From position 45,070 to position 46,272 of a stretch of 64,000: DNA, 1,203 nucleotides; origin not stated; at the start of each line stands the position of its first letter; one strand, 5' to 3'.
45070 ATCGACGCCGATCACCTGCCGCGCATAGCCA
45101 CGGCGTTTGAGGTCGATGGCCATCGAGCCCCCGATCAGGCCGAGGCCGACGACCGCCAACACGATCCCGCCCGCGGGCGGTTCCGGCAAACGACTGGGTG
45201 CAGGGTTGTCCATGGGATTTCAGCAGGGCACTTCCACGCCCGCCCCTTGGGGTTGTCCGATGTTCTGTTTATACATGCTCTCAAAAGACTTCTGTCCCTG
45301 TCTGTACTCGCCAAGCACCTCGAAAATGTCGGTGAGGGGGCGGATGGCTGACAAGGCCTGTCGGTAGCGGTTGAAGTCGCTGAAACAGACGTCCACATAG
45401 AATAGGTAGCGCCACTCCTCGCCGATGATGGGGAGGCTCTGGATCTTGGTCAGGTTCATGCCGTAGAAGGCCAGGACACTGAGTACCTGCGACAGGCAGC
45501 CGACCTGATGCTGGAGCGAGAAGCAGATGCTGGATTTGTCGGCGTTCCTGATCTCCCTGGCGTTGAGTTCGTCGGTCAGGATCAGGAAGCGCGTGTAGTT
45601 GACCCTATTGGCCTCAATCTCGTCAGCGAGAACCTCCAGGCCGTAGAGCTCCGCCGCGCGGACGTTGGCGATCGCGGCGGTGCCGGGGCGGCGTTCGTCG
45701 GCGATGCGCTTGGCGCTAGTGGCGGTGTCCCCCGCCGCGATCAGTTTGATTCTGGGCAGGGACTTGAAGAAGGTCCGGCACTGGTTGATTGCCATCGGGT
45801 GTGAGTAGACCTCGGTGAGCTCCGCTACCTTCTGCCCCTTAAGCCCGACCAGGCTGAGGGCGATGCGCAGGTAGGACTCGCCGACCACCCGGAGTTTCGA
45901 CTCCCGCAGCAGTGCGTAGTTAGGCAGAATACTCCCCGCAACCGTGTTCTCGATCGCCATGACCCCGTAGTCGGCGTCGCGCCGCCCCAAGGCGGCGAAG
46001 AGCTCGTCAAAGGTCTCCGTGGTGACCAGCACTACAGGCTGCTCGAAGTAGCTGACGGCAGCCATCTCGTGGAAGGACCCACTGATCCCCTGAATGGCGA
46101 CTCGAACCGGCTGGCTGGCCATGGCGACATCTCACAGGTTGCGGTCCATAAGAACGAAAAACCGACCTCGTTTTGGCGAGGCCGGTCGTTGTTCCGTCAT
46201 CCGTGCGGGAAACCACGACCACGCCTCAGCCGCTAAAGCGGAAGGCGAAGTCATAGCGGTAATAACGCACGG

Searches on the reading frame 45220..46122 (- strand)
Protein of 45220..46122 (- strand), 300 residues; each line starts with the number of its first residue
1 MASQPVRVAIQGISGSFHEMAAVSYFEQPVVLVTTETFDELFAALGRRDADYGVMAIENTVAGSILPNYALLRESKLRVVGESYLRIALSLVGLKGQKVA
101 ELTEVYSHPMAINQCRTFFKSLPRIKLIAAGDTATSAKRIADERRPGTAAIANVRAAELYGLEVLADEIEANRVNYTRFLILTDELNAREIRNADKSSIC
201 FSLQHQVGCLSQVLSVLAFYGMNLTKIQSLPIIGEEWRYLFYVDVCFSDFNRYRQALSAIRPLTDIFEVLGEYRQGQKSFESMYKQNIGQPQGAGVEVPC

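Call 3: search_protein_families(library=pfam, proteins=[window:45220-46122:-])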
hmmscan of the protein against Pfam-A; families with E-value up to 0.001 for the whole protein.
window:45220-46122:- (300 aa): 1 family
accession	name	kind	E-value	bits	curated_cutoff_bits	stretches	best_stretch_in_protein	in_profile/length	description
PF00800.23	PDT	-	3.9e-55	186.9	25.2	1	8-185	1-179/181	Prephenate dehydratase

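Call 6: find_homologous_proteins(query=window:45220-46122:-)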
Query window:45220-46122:- (300 aa): 7393 proteins with E <= 0.001 among 8000 candidates; the best 120 are listed.
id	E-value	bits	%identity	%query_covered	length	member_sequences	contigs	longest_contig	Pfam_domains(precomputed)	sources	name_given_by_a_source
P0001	2.7e-182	622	94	100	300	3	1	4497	PF00800.24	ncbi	-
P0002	2.9e-175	599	91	100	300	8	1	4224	PF00800.24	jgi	jgi:prephenate dehydratase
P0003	4.0e-164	563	86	100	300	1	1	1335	PF00800.24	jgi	jgi:prephenate dehydratase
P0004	3.5e-155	533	82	100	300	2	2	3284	PF00800.24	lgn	-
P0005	1.3e-154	531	80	100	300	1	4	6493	PF00800.24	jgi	jgi:prephenate dehydratase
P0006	4.1e-154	530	80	100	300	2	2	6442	PF00800.24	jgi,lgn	-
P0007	4.3e-154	530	79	100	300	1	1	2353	PF00800.24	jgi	jgi:prephenate dehydratase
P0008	6.3e-151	519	78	100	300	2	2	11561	PF00800.24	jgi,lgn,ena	-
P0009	5.5e-147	506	77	100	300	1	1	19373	PF00800.24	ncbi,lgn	-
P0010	5.5e-142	490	75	100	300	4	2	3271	PF00800.24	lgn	-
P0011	1.0e-138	479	75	100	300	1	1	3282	PF00800.24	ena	-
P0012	3.7e-134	464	74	96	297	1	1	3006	PF00800.24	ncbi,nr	ncbi:MAG: prephenate dehydratase [Lentisphaeria bacterium]|nr:prephenate dehydratase [Lentisphaeria 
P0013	3.4e-117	409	66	93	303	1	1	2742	PF00800.24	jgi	jgi:prephenate dehydratase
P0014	2.4e-111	390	64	93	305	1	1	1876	PF00800.24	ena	-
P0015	2.4e-104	367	64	88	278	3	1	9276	PF00800.24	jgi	jgi:prephenate dehydratase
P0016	3.4e-104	366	62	92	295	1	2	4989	PF00800.24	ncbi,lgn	-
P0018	8.5e-102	358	59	95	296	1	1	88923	PF00800.24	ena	-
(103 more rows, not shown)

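Call 9: find_related_loci(query=A1, collection=genome_contigs, flank=3000)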
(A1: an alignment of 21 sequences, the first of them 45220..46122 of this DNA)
Query A1 (300 aa) in genome_contigs; peptide patterns used: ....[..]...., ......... (x = any residue, [..] = any of these).
600 stretches matched a pattern (row limit reached: there are more); 593 encode a relative of the query (tblastn E <= 1e-3); the best 80 are kept; 80 distinct loci.
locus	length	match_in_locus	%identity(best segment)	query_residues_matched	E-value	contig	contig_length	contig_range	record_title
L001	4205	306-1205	75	1-300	2e-154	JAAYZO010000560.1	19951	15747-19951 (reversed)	MAG: Lentisphaerae bacterium isolate AS06rmzACSIP_321 340457_AS06, whole genome shotgun sequence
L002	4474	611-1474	56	1-287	5e-106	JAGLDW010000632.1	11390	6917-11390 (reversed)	MAG: Lentisphaeria bacterium isolate SW_4_46 ROV167.bin.46.fa_632, whole genome shotgun sequence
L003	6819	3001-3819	58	7-277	5e-102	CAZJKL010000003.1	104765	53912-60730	MAG TPA_asm: uncultured Bacteroidales bacterium isolate binchicken_co113_124 genome assembly, contig: NODE_194_length_10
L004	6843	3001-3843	54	7-286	6e-102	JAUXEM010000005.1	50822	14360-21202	MAG: Salinivirgaceae bacterium isolate CSMAG_2877 CSMAG_2877_k117_1500483_length_50822_cov_13.9974, whole genome shotgun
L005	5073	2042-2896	54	4-286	4e-101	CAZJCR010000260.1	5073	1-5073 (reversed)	MAG TPA_asm: uncultured Bacteroidales bacterium isolate SRP192927_co6_181 genome assembly, contig: NODE_46325_length_507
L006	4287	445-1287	55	8-286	2e-100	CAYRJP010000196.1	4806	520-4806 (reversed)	MAG TPA_asm: uncultured Bacteroidales bacterium isolate binchicken_co67_258 genome assembly, contig: NODE_21945_length_4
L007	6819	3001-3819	54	7-277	2e-100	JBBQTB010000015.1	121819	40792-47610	MAG: Bacteroidales bacterium isolate Co_metawrap_1799 Cmw_1799_k141_7503281_length_121819_cov_35.0355, whole genome shot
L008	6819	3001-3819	55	7-277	4e-100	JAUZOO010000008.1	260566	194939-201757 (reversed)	MAG: Bacteroidota bacterium isolate bin129(14d) IAGCJBLB_8, whole genome shotgun sequence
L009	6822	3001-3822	51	7-280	4e-100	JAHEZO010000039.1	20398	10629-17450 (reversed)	MAG: Flavobacteriales bacterium isolate nzgw153 NODE_2485_length_20399_cov_2.829027, whole genome shotgun sequence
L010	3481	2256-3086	54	7-281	1e-101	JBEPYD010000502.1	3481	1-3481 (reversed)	MAG: Bacteroidales bacterium isolate 02_S197.semibin_refined.163 NODE_26916_length_3481_cov_2.536971:0-3481, whole genom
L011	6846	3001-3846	55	7-286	3e-99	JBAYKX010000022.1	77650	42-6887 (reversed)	MAG: Salinivirgaceae bacterium isolate SO_2016_GW1_9 scaffold00734_OW334_2016, whole genome shotgun sequence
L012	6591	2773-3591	54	7-277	4e-99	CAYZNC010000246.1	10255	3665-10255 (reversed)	MAG TPA_asm: uncultured Bacteroidales bacterium isolate binchicken_co50_368 genome assembly, contig: NODE_8251_length_10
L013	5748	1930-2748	54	7-277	1e-98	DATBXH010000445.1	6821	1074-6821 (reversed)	MAG TPA_asm: Bacteroidales bacterium isolate SMAG_U7562 k141_71100, whole genome shotgun sequence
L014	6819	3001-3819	55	7-278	4e-98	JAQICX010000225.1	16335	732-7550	MAG: Kiritimatiellae bacterium isolate GH20 k119_405906, whole genome shotgun sequence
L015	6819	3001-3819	55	7-278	2e-98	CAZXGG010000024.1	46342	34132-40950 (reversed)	MAG TPA_asm: uncultured Rikenellaceae bacterium isolate SRP214966_co2_435 genome assembly, contig: NODE_818_length_46342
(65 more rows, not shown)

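Call 14: find_related_loci(query=window:45220-46122:-, collection=metagenome_contigs, flank=2500)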
Query window:45220-46122:- (300 aa) in metagenome_contigs; peptide patterns used: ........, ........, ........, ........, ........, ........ (x = any residue, [..] = any of these).
600 stretches matched a pattern (row limit reached: there are more); 124 encode a relative of the query (tblastn E <= 1e-3); the best 80 are kept; 80 distinct loci.
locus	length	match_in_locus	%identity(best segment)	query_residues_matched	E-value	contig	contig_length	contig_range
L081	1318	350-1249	93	1-300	0e+0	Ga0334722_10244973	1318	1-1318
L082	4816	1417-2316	80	1-300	3e-161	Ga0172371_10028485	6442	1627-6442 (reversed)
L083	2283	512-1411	78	1-300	2e-166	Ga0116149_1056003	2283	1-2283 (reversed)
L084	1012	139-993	54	4-286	7e-111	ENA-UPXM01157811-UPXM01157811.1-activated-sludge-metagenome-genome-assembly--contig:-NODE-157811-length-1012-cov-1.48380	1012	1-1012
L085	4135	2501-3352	51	6-282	7e-94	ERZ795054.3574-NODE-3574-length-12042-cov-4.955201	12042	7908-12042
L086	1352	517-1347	54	2-279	1e-99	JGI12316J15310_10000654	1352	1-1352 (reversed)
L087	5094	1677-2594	51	6-281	1e-91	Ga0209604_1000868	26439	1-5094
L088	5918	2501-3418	51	6-281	1e-91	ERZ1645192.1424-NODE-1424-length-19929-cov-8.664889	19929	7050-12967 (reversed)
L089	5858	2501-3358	51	7-284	4e-89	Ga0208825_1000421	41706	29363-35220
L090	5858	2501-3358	51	7-284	5e-88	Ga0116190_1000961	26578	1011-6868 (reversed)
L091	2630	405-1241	47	4-283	1e-88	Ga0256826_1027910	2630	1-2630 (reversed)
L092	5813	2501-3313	48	5-277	1e-84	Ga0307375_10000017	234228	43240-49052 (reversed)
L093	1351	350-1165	45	6-277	6e-83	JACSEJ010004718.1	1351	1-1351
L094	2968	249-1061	42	3-276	7e-78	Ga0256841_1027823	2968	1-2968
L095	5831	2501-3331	46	1-277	9e-77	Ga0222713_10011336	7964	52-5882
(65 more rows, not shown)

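Call 20: find_encoding_contigs(protein=P0001, flank=2000, max_places=2)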
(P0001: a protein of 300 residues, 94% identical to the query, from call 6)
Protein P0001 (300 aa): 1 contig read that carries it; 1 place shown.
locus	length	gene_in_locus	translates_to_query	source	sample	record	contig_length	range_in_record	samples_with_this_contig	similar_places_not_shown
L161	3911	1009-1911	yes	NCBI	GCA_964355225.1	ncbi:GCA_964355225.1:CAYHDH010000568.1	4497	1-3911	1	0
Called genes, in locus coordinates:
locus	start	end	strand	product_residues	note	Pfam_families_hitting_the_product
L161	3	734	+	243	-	?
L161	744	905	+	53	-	-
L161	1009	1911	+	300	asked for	PF00800:PDT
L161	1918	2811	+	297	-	PF03446:NAD_binding_2 (weak), PF03807:F420_oxidored, PF02153:PDH_N, PF20463:PDH_C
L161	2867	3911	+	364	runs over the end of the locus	PF00793:DAHP_synth_1, PF01817:CM_2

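Call 21: find_encoding_contigs(protein=P0004, flank=2000, max_places=2)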
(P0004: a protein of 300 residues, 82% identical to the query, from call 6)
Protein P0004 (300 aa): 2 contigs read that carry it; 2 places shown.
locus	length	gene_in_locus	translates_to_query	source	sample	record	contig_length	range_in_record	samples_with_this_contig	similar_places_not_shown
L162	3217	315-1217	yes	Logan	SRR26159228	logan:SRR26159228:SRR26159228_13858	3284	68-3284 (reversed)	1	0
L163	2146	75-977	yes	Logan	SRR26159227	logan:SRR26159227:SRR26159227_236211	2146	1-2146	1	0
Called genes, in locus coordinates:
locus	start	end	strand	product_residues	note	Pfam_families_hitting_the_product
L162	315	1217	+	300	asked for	PF00800:PDT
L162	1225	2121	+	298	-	PF02826:2-Hacid_dh_C (faint), PF03446:NAD_binding_2 (weak), PF03807:F420_oxidored (weak), PF02153:PDH_N, PF20463:PDH_C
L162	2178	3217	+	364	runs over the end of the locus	PF00793:DAHP_synth_1, PF01817:CM_2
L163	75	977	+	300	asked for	PF00800:PDT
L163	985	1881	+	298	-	PF02826:2-Hacid_dh_C (faint), PF03446:NAD_binding_2 (weak), PF03807:F420_oxidored (weak), PF02153:PDH_N, PF20463:PDH_C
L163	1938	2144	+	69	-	?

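Call 22: find_encoding_contigs(protein=P0005, flank=2000, max_places=2)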
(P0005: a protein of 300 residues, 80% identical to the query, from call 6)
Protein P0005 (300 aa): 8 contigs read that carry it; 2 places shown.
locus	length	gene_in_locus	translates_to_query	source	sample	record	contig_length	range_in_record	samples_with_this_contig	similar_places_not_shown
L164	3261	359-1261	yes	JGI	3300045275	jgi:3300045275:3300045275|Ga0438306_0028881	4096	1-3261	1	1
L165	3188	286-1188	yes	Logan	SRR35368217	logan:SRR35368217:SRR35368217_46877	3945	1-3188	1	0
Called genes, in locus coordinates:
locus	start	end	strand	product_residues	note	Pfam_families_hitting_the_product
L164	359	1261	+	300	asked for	PF00800:PDT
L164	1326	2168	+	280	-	PF03446:NAD_binding_2 (faint), PF03807:F420_oxidored (weak), PF02153:PDH_N, PF20463:PDH_C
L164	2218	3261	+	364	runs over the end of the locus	PF00793:DAHP_synth_1, PF01817:CM_2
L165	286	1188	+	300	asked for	PF00800:PDT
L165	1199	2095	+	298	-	PF03446:NAD_binding_2 (faint), PF03807:F420_oxidored (weak), PF02153:PDH_N, PF20463:PDH_C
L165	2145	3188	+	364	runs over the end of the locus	PF00793:DAHP_synth_1, PF01817:CM_2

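Call 23: find_encoding_contigs(protein=P0008, flank=2000, max_places=2)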
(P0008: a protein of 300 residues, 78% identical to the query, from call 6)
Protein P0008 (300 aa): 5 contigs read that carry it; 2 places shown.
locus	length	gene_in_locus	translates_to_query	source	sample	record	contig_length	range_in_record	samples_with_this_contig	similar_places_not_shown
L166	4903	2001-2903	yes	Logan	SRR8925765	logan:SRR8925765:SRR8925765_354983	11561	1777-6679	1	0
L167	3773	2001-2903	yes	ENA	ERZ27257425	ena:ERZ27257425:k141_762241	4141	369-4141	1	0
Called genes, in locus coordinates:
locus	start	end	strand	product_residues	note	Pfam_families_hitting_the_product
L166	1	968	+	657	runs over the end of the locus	PF00884:Sulfatase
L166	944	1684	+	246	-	PF01569:PAP2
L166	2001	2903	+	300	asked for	PF00800:PDT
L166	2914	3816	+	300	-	PF02826:2-Hacid_dh_C (weak), PF03446:NAD_binding_2 (weak), PF03807:F420_oxidored, PF02153:PDH_N, PF20463:PDH_C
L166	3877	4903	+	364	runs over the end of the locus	PF00793:DAHP_synth_1, PF01817:CM_2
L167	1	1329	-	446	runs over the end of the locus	PF01609:DDE_Tnp_1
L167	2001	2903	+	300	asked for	PF00800:PDT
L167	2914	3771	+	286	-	?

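Call 24: find_encoding_contigs(protein=P0009, flank=2000, max_places=2)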
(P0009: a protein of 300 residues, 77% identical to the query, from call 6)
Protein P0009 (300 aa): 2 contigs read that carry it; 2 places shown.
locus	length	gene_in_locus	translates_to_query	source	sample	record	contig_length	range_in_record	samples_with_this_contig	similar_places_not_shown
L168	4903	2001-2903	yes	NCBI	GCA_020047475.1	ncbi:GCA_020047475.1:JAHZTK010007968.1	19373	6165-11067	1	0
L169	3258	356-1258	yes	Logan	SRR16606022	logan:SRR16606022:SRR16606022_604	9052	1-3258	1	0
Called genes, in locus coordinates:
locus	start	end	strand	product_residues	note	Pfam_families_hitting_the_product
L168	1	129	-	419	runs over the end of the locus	PF00171:Aldedh (faint)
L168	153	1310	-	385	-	PF00696:AA_kinase, PF01472:PUA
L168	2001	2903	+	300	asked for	PF00800:PDT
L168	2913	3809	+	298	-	PF02826:2-Hacid_dh_C (weak), PF03446:NAD_binding_2 (weak), PF03807:F420_oxidored, PF02153:PDH_N, PF20463:PDH_C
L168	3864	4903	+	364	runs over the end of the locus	PF00793:DAHP_synth_1, PF01817:CM_2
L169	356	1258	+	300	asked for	PF00800:PDT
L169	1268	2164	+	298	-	PF02826:2-Hacid_dh_C (weak), PF03446:NAD_binding_2 (weak), PF03807:F420_oxidored, PF02153:PDH_N, PF20463:PDH_C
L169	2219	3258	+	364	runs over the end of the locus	PF00793:DAHP_synth_1, PF01817:CM_2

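Call 25: find_encoding_contigs(protein=P0010, flank=2000, max_places=2)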
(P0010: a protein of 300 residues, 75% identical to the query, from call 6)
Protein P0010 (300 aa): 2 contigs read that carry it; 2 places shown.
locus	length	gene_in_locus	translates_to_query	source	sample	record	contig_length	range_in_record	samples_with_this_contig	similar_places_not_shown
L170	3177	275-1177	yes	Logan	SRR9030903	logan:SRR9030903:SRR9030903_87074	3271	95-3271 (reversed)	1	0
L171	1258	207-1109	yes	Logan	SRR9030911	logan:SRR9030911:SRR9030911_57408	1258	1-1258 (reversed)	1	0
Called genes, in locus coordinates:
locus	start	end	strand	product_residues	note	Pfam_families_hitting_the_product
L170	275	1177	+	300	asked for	PF00800:PDT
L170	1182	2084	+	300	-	PF03446:NAD_binding_2 (faint), PF03807:F420_oxidored (weak), PF02153:PDH_N, PF20463:PDH_C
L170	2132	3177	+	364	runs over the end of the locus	PF00793:DAHP_synth_1, PF01817:CM_2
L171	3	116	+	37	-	?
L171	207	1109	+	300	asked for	PF00800:PDT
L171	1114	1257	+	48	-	?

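Call 26: find_encoding_contigs(protein=P0011, flank=2000, max_places=2)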
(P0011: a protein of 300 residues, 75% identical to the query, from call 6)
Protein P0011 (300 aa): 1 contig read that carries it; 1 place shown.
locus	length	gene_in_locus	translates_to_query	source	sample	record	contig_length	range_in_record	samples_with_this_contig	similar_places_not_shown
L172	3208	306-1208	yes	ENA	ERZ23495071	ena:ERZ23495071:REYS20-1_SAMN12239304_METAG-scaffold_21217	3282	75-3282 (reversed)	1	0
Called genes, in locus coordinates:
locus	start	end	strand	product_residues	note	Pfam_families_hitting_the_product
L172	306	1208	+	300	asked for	PF00800:PDT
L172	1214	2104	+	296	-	PF02826:2-Hacid_dh_C (weak), PF03446:NAD_binding_2 (weak), PF03807:F420_oxidored (faint), PF02153:PDH_N, PF20463:PDH_C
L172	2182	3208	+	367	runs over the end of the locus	?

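Call 27: find_encoding_contigs(protein=P0012, flank=2000, max_places=2)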
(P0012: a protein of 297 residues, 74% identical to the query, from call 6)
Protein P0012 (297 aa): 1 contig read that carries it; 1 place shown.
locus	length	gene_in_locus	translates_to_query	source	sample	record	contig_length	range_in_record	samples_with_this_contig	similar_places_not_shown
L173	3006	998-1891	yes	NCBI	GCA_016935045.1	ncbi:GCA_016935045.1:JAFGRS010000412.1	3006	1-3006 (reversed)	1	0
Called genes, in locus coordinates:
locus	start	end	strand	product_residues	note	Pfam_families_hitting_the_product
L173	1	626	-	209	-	PF00696:AA_kinase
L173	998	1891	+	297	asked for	PF00800:PDT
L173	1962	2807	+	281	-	PF03446:NAD_binding_2 (faint), PF03807:F420_oxidored, PF02153:PDH_N, PF20463:PDH_C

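Call 28: find_encoding_contigs(protein=P0013, flank=2000, max_places=1)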
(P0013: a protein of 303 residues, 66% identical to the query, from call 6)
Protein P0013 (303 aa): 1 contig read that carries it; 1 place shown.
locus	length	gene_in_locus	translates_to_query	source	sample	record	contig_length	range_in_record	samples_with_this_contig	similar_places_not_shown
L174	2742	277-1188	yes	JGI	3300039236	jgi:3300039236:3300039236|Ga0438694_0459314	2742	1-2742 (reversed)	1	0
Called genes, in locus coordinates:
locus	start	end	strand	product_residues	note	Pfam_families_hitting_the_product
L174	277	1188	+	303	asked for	PF00800:PDT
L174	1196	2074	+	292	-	PF02826:2-Hacid_dh_C (faint), PF03446:NAD_binding_2 (weak), PF02153:PDH_N, PF20463:PDH_C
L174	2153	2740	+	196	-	?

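Call 29: find_encoding_contigs(protein=P0015, flank=2000, max_places=1)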
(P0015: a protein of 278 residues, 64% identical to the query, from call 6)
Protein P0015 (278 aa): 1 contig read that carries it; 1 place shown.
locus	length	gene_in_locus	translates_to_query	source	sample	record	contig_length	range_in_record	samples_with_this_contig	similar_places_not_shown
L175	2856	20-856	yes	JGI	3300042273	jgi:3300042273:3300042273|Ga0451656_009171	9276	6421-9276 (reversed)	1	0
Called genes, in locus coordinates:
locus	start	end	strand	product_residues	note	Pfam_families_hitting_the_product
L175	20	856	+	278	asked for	PF00800:PDT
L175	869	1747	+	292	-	PF03446:NAD_binding_2 (weak), PF02153:PDH_N, PF20463:PDH_C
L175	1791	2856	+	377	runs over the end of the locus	PF00793:DAHP_synth_1, PF01817:CM_2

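Call 30: find_encoding_contigs(protein=P0016, flank=2000, max_places=1)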
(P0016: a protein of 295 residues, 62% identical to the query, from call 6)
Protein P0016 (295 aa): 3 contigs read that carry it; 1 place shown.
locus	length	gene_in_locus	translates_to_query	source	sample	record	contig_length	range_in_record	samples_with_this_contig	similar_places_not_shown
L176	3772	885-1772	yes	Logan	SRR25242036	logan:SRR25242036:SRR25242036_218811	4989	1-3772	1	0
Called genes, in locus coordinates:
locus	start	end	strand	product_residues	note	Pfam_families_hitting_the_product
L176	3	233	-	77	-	?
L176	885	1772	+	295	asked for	PF00800:PDT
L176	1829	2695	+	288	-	PF03807:F420_oxidored (weak), PF02153:PDH_N, PF20463:PDH_C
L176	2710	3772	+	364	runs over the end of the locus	PF00793:DAHP_synth_1, PF01817:CM_2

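Call 31: find_encoding_contigs(protein=P0018, flank=2000, max_places=1)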
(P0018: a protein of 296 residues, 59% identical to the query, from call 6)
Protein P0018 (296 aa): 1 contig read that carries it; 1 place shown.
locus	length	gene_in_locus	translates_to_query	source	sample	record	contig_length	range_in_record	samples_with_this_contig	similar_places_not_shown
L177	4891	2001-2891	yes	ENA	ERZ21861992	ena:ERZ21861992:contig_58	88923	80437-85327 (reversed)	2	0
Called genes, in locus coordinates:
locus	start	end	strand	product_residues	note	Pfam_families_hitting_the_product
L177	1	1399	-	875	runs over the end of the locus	-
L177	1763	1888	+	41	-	-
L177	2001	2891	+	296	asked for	PF00800:PDT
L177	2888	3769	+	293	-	PF02826:2-Hacid_dh_C (weak), PF03807:F420_oxidored (weak), PF02153:PDH_N, PF20463:PDH_C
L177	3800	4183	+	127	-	PF00793:DAHP_synth_1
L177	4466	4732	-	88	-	-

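Call 58: search_protein_families(library=ncbifam, proteins=[window:45220-46122:-], max_evalue=0.01)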
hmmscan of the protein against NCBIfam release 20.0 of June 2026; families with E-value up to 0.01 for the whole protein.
window:45220-46122:- (300 aa): 5 families
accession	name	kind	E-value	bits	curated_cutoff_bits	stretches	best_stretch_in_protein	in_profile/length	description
NF008865.0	PRK11898.1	equivalog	1.2e-55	188.6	219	1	7-275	3-278/284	prephenate dehydratase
NF008866.0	PRK11899.1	equivalog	3e-51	174.3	359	1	4-277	4-277/283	prephenate dehydratase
NF007910.0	PRK10622.1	equivalog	1.1e-41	143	577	1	4-274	102-376/386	bifunctional chorismate mutase/prephenate dehydratase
TIGR01268.1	Phe4hydrox_tetr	equivalog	7.7e-05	21.6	704.8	1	193-263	13-83/436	phenylalanine 4-monooxygenase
NF003361.0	PRK04435.1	equivalog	0.00085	19.1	131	1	189-234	63-109/148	ACT domain-containing protein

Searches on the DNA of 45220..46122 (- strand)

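Call 45: search_rna_families(sources=[L003, L004, L008, L016, L026, L035, L053, L061, L072, L002, L001, L177], threshold=gathering)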
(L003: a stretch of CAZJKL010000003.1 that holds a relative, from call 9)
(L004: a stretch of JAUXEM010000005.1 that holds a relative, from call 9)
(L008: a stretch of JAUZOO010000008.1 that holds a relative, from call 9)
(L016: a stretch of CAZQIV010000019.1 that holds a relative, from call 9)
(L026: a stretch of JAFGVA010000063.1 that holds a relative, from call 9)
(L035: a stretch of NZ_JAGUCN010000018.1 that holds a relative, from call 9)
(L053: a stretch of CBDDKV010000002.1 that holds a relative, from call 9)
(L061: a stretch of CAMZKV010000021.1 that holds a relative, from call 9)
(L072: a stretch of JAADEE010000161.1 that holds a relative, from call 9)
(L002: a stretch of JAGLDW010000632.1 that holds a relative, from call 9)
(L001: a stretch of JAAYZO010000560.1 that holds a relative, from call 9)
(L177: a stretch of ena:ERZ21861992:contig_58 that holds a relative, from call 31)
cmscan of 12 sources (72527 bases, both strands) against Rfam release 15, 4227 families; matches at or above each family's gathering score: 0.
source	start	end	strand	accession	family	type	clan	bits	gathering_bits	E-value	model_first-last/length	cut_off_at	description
